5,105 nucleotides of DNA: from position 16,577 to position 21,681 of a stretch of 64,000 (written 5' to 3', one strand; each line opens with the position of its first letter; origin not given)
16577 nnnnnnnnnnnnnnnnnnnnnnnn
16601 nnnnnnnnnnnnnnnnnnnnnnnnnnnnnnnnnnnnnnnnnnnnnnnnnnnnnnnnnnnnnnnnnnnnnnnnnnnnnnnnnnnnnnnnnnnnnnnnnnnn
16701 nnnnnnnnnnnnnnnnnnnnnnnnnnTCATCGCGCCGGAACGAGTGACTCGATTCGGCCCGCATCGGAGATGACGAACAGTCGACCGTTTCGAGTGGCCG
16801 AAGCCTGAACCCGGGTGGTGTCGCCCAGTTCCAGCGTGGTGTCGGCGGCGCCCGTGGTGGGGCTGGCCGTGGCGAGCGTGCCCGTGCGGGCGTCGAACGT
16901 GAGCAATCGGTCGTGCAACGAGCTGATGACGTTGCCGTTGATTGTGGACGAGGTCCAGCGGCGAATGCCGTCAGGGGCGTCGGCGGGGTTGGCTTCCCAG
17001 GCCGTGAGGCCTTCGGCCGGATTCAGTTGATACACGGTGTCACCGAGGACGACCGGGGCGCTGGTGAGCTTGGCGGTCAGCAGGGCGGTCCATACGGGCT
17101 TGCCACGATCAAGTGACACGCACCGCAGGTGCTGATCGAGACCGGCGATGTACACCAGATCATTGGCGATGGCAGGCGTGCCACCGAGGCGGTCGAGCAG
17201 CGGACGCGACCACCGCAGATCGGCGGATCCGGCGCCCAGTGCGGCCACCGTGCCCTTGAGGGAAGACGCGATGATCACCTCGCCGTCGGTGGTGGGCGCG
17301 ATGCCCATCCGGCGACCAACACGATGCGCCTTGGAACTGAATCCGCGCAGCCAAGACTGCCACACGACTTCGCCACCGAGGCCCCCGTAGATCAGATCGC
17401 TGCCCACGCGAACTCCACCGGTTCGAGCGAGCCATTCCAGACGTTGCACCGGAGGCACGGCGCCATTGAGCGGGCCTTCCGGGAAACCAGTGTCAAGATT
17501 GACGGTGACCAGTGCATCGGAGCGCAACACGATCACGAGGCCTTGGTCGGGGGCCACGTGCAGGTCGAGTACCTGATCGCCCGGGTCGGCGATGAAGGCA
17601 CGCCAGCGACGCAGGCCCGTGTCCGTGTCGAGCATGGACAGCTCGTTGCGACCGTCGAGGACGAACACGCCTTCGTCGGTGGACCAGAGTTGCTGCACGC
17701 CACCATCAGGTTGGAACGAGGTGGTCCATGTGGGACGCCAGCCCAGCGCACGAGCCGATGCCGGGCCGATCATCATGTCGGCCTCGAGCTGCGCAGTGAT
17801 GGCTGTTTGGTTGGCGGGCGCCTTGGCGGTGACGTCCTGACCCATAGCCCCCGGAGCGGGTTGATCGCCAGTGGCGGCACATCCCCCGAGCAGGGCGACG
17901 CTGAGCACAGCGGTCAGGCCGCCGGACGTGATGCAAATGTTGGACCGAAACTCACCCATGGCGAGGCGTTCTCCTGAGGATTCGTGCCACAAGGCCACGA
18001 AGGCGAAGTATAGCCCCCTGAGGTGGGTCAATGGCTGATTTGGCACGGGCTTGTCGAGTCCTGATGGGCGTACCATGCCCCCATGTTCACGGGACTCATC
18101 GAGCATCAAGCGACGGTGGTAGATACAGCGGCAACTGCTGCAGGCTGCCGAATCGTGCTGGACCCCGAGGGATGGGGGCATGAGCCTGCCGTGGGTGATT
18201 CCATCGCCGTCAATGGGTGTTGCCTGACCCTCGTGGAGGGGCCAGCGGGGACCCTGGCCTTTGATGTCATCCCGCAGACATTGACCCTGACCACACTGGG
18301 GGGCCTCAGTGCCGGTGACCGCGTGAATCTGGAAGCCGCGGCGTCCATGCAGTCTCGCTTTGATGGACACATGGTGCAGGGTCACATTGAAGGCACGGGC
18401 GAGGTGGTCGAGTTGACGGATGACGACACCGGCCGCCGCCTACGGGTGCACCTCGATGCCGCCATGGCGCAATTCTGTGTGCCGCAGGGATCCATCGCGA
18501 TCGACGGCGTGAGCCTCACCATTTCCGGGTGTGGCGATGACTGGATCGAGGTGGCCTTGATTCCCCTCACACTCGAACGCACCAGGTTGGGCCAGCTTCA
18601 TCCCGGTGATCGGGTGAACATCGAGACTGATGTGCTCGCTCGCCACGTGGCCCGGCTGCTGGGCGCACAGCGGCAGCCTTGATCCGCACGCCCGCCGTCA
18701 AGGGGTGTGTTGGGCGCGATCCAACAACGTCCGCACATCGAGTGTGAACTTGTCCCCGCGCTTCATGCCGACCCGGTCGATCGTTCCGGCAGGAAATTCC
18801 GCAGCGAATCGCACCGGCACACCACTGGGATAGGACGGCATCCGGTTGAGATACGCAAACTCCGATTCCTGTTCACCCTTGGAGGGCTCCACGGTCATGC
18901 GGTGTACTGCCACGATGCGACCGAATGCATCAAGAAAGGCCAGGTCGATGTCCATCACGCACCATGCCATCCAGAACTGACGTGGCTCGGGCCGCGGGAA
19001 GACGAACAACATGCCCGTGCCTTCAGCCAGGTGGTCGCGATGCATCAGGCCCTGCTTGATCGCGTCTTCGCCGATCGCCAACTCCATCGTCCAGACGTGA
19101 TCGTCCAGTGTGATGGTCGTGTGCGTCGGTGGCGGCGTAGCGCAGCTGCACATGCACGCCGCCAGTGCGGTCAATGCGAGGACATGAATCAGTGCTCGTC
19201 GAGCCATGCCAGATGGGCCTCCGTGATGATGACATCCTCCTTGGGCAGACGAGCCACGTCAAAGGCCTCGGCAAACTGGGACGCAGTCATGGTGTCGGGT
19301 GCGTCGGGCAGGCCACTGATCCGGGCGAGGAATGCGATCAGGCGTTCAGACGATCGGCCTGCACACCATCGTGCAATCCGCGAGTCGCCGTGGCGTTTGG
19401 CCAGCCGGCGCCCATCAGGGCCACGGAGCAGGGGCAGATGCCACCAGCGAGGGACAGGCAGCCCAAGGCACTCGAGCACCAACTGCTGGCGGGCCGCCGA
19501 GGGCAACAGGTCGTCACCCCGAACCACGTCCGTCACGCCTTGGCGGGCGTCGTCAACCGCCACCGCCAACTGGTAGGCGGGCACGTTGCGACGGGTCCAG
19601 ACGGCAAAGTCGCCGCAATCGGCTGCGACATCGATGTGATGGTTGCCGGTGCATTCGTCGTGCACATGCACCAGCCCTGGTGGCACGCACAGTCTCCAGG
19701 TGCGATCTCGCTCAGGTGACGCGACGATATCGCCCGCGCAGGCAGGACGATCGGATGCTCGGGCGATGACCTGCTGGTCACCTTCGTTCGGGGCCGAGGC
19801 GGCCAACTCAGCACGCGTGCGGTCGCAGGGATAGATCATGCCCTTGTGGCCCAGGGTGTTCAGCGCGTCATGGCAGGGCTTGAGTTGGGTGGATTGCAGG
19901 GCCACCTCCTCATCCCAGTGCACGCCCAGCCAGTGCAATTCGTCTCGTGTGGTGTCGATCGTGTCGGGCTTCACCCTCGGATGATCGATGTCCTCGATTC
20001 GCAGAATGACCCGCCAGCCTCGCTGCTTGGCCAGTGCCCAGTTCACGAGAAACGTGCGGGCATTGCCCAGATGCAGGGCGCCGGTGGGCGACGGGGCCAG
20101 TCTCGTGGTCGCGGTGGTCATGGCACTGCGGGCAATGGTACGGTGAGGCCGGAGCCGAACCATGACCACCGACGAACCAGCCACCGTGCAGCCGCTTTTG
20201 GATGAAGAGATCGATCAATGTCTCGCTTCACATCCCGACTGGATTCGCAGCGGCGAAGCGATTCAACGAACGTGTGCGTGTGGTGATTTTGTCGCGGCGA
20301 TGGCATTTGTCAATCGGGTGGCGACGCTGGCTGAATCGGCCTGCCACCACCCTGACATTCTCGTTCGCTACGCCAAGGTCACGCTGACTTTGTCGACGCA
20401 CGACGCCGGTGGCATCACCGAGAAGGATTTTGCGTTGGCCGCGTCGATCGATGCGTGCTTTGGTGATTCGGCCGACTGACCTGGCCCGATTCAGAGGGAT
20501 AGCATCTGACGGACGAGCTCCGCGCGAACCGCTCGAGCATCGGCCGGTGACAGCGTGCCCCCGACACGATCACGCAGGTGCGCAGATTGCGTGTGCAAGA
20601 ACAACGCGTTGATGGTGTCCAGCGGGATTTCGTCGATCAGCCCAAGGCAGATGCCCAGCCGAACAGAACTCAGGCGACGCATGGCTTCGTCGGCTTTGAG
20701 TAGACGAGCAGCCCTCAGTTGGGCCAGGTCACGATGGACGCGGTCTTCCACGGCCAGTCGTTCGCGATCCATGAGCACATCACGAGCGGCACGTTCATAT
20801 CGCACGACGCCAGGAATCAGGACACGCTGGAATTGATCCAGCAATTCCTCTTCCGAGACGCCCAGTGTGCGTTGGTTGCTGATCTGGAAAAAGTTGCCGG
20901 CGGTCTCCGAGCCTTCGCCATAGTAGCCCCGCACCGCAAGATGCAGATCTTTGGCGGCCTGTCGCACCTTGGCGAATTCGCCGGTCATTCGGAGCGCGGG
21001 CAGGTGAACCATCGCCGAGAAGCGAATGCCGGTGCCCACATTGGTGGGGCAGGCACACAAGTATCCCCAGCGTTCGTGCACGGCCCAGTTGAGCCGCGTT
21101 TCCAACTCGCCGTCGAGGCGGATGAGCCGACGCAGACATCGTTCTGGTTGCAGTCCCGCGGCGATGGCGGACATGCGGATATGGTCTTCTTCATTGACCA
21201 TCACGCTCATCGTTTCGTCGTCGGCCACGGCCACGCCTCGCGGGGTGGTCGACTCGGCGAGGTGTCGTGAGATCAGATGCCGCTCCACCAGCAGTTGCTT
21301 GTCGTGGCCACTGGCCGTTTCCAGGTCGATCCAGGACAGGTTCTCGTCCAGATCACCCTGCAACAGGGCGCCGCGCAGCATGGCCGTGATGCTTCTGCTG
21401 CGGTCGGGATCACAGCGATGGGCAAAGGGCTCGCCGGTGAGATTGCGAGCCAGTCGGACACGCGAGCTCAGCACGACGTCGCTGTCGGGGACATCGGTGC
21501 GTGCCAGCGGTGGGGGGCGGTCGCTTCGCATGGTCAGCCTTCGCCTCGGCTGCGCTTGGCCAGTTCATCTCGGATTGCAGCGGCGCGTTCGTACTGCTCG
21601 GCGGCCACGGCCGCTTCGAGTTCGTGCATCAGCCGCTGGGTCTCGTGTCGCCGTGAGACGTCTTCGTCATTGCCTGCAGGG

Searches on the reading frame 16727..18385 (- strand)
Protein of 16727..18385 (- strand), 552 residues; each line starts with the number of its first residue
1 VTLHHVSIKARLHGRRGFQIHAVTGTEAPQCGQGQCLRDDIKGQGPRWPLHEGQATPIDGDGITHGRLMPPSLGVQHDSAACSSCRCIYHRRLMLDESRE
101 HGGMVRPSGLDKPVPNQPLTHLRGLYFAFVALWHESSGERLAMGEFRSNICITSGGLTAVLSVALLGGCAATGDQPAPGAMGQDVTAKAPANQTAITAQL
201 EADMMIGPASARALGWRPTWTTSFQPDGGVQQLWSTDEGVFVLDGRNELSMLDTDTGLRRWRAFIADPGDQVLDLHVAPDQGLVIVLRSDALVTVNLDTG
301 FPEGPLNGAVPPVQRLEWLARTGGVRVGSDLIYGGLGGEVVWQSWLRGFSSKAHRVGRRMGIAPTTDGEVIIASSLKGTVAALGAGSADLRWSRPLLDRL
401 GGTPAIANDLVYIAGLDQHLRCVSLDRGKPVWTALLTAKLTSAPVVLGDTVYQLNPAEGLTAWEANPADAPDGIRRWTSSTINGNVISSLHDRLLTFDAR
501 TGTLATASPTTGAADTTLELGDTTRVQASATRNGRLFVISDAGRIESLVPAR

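Call 76: search_protein_families(library=pfam, proteins=[window:16727-18385:-], max_evalue=0.00001)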
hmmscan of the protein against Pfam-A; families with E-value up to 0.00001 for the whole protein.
window:16727-18385:- (552 aa): 2 families
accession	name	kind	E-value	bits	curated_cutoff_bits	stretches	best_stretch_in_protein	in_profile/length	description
PF13360.13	PQQ_2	-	2.2e-16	60.7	27.6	1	337-451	12-121/233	Outer membrane protein assembly factor BamB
PF13570.13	Beta-prop_ACSF4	-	3.2e-07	30.5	133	1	365-447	140-223/329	Beta-alanine-activating enzyme, beta-propeller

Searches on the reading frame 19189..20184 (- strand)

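Call 76: search_protein_families(library=pfam, proteins=[window:19189-20184:-], max_evalue=0.00001)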
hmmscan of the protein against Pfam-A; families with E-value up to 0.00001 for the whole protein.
window:19189-20184:- (331 aa): 1 family
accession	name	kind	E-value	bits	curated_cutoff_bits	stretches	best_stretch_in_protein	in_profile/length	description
PF00749.27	tRNA-synt_1c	-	3e-42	145.1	23.4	1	26-327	3-314/314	tRNA synthetases class I (E and Q), catalytic domain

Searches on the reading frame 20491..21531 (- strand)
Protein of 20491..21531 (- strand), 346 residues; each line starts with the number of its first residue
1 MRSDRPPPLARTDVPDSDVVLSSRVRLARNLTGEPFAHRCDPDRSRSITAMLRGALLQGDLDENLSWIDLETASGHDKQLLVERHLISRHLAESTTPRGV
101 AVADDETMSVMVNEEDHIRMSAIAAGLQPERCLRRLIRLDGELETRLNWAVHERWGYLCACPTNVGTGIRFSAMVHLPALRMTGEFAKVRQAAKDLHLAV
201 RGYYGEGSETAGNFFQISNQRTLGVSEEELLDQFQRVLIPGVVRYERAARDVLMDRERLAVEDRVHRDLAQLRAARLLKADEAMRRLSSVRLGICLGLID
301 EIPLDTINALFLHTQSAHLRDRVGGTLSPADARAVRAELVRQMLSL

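Call 76: search_protein_families(library=pfam, proteins=[window:20491-21531:-], max_evalue=0.00001)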
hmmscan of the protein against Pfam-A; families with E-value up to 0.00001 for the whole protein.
window:20491-21531:- (346 aa): 1 family
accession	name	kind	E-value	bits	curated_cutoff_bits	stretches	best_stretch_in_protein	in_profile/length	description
PF00217.24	ATP-gua_Ptrans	-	1.5e-60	204.5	22.4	1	56-238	10-193/203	ATP:guanido phosphotransferase, C-terminal catalytic domain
